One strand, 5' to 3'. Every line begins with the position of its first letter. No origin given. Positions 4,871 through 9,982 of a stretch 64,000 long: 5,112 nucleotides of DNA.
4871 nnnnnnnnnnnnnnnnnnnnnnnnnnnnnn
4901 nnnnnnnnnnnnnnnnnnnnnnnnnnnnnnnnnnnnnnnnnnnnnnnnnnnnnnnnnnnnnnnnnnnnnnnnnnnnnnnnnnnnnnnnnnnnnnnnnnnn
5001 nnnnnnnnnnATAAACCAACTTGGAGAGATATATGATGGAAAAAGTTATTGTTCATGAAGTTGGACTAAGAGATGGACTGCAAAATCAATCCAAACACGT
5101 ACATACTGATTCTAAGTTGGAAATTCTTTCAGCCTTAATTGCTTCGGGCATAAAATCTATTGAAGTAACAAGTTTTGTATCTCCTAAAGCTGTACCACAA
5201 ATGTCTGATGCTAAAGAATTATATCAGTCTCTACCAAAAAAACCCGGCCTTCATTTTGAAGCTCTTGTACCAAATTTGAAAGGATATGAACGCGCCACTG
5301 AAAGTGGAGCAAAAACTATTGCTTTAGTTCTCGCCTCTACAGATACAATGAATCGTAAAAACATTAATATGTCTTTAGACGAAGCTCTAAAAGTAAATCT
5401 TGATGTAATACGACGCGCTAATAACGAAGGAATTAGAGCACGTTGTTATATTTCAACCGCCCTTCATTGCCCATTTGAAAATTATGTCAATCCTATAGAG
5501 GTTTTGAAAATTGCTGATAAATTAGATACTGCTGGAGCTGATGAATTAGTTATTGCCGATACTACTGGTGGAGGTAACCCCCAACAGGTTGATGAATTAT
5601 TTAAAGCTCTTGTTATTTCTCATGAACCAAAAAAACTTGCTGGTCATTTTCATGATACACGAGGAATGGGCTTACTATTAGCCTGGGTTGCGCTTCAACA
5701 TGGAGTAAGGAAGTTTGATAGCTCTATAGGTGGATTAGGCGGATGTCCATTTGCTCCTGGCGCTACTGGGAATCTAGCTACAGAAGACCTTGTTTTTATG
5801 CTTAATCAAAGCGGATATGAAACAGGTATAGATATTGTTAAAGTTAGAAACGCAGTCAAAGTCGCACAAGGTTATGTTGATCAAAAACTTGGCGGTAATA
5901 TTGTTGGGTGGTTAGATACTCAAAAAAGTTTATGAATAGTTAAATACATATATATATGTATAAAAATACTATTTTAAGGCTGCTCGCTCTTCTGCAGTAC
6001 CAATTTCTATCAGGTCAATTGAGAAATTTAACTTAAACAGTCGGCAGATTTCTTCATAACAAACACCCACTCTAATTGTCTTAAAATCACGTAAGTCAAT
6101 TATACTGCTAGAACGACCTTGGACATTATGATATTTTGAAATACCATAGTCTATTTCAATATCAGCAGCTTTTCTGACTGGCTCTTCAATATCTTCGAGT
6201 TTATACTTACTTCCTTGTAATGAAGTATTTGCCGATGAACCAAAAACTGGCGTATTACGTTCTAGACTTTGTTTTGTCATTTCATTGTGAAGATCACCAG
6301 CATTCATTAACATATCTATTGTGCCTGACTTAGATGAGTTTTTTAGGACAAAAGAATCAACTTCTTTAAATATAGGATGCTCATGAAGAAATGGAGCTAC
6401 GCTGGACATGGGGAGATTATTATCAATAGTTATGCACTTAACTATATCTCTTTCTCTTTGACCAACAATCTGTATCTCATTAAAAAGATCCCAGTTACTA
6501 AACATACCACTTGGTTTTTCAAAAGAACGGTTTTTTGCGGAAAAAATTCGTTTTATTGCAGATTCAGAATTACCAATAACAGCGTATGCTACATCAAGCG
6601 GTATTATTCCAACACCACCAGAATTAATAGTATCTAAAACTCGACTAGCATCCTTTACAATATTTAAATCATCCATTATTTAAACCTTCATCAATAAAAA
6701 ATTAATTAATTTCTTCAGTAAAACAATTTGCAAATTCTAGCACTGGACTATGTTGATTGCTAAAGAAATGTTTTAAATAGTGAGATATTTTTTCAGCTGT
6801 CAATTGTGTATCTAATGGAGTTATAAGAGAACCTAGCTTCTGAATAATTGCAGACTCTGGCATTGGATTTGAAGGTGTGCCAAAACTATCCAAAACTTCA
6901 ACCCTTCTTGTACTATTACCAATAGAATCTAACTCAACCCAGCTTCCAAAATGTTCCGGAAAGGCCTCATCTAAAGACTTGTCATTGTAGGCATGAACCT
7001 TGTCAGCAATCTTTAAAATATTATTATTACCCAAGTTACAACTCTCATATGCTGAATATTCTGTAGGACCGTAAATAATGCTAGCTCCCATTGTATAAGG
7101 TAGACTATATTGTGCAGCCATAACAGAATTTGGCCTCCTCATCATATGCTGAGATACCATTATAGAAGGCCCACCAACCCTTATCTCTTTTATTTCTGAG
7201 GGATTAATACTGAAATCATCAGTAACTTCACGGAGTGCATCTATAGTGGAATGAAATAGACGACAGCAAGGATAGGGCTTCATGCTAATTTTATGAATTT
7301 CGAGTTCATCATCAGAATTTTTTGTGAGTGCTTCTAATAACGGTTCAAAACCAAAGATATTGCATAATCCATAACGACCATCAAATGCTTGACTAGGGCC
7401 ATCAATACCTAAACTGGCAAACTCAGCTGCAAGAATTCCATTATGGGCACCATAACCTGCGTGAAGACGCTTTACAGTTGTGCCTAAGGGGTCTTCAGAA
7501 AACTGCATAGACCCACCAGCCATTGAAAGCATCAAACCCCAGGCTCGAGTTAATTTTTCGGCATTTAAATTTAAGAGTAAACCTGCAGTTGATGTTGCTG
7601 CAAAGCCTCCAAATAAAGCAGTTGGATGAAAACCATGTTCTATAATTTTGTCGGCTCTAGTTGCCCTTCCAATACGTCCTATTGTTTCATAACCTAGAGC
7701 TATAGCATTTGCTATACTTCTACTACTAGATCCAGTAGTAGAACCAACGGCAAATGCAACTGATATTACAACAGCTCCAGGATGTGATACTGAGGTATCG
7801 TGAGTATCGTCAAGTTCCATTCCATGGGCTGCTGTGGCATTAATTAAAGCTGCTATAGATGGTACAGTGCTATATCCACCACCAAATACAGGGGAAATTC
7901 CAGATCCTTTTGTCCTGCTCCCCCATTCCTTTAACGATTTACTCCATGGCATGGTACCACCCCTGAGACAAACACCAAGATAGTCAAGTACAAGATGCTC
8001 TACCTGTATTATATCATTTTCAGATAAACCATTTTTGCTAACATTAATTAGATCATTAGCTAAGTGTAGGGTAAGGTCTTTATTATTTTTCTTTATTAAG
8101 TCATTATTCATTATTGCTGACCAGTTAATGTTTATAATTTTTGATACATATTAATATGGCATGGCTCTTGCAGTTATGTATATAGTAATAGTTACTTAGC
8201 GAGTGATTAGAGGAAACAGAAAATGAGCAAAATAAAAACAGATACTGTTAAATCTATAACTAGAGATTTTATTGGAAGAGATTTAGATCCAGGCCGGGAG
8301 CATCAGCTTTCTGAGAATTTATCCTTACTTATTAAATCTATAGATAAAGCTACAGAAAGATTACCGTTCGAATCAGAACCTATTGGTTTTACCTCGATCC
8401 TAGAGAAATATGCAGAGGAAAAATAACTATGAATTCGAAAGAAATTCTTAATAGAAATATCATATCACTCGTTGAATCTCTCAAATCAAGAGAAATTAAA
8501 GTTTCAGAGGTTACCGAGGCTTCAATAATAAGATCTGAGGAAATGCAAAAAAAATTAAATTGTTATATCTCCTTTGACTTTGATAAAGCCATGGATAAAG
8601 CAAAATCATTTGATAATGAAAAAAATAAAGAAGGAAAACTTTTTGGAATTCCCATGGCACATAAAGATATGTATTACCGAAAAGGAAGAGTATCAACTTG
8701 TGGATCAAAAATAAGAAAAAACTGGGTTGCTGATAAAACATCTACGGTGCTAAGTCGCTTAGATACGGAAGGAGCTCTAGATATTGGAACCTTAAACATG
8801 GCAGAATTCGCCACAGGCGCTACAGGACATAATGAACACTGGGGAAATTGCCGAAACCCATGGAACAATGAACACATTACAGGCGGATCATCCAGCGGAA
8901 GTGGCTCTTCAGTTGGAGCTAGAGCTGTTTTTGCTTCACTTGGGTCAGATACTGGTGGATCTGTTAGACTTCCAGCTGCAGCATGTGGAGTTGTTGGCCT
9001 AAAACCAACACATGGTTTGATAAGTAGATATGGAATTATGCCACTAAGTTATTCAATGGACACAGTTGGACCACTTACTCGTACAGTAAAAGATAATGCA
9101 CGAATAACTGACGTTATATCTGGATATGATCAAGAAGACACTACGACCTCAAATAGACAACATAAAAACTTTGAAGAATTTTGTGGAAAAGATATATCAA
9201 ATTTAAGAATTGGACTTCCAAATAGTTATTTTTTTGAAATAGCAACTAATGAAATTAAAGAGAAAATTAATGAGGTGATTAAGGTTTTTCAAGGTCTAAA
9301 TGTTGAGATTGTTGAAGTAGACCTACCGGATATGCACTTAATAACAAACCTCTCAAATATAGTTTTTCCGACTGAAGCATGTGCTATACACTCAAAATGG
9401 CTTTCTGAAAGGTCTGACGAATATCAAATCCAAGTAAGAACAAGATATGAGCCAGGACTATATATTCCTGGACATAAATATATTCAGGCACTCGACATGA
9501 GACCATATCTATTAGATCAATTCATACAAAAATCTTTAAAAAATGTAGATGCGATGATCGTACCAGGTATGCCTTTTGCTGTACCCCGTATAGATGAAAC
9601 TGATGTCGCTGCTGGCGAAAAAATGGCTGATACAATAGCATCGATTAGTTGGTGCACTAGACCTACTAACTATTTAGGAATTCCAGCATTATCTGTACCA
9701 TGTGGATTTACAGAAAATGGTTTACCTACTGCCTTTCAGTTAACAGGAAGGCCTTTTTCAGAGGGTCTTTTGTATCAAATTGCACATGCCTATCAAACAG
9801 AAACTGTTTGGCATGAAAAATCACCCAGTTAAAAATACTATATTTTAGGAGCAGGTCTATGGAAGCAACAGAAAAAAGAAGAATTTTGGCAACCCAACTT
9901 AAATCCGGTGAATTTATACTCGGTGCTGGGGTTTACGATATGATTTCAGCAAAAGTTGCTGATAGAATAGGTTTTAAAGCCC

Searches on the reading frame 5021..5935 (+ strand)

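Call 66: search_protein_families(library=pfam, proteins=[window:5021-5935:+])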
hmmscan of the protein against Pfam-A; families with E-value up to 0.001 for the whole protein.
window:5021-5935:+ (304 aa): 1 family
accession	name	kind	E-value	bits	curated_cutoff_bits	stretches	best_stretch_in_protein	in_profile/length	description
PF00682.25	HMGL-like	-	2.3e-41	142.4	29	1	9-278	2-256/260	HMGL-like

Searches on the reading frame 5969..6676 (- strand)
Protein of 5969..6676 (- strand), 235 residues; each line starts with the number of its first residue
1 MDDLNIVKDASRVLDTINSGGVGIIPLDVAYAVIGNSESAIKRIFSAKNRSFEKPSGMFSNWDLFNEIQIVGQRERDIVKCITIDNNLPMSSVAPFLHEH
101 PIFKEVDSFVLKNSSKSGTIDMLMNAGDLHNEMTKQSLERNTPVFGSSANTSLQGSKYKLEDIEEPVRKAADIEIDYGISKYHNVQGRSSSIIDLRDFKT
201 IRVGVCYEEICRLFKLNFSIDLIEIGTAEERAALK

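Call 21: search_protein_families(library=pfam, max_evalue=0.1, proteins=[window:5969-6676:-])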
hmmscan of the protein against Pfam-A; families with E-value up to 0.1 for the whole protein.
window:5969-6676:- (235 aa): 1 family
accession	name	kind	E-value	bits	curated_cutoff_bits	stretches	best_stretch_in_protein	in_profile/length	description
PF01300.24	Sua5_yciO_yrdC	-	4.8e-09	36.4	25.1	1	16-204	2-178/178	Telomere recombination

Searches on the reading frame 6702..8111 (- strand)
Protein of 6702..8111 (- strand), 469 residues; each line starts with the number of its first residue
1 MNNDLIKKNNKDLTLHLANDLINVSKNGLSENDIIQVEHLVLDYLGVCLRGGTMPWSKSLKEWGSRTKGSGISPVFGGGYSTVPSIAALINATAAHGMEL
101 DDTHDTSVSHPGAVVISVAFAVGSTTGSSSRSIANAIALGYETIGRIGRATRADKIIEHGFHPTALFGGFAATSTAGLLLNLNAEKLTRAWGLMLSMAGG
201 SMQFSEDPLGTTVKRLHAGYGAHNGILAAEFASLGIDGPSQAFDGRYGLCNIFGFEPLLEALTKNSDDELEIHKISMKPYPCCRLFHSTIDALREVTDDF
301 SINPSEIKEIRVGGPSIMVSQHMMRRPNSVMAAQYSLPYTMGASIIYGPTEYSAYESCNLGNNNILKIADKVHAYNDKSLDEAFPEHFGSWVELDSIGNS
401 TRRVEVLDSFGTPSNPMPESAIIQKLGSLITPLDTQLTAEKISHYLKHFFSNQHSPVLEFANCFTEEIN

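Call 21: search_protein_families(library=pfam, max_evalue=0.1, proteins=[window:6702-8111:-])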
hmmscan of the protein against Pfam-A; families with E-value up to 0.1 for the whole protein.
window:6702-8111:- (469 aa): 2 families
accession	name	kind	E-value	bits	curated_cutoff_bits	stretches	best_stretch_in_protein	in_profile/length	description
PF03972.19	MmgE_PrpD_N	-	3.2e-50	171.1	32.1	1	23-253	9-235/244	MmgE/PrpD N-terminal domain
PF19305.4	MmgE_PrpD_C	-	7.3e-22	78.4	32.1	1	280-435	1-157/173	MmgE/PrpD C-terminal domain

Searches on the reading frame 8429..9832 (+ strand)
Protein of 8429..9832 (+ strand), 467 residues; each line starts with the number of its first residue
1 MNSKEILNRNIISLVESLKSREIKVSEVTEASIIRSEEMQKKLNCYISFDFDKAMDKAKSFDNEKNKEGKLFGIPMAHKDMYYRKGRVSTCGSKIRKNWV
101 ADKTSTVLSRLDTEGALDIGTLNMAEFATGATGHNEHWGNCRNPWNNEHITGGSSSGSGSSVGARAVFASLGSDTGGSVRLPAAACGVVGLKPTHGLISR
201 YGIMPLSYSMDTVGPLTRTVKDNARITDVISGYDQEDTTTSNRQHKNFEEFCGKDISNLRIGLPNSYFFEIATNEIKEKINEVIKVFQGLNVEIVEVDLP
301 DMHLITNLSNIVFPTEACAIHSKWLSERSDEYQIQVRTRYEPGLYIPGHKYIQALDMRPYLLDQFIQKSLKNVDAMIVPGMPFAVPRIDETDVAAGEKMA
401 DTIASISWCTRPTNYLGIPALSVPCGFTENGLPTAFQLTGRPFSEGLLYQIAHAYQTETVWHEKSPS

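Call 7: search_protein_families(library=pfam, proteins=[window:8429-9832:+])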
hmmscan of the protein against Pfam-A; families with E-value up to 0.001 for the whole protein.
window:8429-9832:+ (467 aa): 1 family
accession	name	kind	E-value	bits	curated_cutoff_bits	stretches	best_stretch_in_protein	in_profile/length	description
PF01425.27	Amidase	-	2.7e-103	346.9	27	1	27-448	1-444/445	Amidase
